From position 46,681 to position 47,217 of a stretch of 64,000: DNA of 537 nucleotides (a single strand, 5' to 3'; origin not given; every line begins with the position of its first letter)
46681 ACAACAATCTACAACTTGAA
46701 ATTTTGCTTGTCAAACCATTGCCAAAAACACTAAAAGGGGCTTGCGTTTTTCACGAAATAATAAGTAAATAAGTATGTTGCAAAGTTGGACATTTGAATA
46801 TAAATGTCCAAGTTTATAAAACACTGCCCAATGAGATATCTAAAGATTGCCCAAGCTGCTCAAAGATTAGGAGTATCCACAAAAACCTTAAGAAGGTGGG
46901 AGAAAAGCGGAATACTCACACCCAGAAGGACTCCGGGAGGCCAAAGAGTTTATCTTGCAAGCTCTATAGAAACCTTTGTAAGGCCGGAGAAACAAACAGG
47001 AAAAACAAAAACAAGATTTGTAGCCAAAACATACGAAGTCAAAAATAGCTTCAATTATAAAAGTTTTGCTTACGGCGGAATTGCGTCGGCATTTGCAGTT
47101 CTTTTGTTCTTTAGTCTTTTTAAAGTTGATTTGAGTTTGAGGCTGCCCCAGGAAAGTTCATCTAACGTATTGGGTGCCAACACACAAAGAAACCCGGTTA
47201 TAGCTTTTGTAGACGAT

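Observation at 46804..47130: MerR-type HTH fused to a TM anchor and a 3700-aa extracellular region: candidate membrane-tethered one-component surface sensor/regulator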

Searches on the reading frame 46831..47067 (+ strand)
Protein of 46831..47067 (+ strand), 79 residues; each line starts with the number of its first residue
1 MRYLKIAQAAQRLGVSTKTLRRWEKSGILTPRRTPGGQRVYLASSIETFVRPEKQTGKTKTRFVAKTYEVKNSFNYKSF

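Call 51: search_solved_structures(query=window:46831-47067:+, max_evalue=0.1, show_alignments=2)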
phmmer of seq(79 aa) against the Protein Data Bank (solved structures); distinct sequences matched with E-value up to 0.1: 23.
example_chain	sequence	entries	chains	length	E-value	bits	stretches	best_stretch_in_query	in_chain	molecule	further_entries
3whp_A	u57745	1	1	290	8.6e-07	32.1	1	6-50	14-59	Probable transcriptional regulator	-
5c8d_A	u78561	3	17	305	1e-06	31.9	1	6-49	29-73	Light-dependent transcriptional regulator CarH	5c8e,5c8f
6amk_A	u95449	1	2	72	0.00028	24.2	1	6-49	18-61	Putative DNA-binding protein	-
6ama_A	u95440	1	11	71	0.00036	23.8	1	6-49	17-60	Putative DNA-binding protein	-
4ua1_A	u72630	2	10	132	0.001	22.4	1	5-55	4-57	Regulatory protein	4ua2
8jbs_A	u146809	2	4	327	0.0029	21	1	6-51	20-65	Putative cobalamin binding protein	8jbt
2zhg_A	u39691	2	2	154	0.0031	20.9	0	7-41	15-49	Redox-sensitive transcriptional activator soxR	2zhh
6ldi_G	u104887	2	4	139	0.0078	19.6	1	5-57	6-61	HTH-type transcriptional regulator CueR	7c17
4wls_A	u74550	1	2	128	0.0088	19.5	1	5-57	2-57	HTH-type transcriptional regulator CueR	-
1q05_A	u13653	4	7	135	0.011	19.2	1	5-57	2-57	Transcriptional regulator cueR | HTH-type transcriptional regulator CueR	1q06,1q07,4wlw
5xbt_A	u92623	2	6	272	0.012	19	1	4-49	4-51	Probable transcriptional regulator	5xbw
5xql_A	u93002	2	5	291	0.012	19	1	4-49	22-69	Multidrug-efflux transporter 1 regulator | C-di-GMP-binding multidrug transporter transcriptional regulator BrlR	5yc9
6xh7_G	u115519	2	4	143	0.013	18.9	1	5-57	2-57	HTH-type transcriptional regulator CueR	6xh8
5e01_A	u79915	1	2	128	0.015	18.7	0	6-30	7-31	Uncharacterized HTH-type transcriptional regulator HI_0186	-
5i41_B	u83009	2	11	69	0.016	18.7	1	8-56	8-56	Chromosome-anchoring protein RacA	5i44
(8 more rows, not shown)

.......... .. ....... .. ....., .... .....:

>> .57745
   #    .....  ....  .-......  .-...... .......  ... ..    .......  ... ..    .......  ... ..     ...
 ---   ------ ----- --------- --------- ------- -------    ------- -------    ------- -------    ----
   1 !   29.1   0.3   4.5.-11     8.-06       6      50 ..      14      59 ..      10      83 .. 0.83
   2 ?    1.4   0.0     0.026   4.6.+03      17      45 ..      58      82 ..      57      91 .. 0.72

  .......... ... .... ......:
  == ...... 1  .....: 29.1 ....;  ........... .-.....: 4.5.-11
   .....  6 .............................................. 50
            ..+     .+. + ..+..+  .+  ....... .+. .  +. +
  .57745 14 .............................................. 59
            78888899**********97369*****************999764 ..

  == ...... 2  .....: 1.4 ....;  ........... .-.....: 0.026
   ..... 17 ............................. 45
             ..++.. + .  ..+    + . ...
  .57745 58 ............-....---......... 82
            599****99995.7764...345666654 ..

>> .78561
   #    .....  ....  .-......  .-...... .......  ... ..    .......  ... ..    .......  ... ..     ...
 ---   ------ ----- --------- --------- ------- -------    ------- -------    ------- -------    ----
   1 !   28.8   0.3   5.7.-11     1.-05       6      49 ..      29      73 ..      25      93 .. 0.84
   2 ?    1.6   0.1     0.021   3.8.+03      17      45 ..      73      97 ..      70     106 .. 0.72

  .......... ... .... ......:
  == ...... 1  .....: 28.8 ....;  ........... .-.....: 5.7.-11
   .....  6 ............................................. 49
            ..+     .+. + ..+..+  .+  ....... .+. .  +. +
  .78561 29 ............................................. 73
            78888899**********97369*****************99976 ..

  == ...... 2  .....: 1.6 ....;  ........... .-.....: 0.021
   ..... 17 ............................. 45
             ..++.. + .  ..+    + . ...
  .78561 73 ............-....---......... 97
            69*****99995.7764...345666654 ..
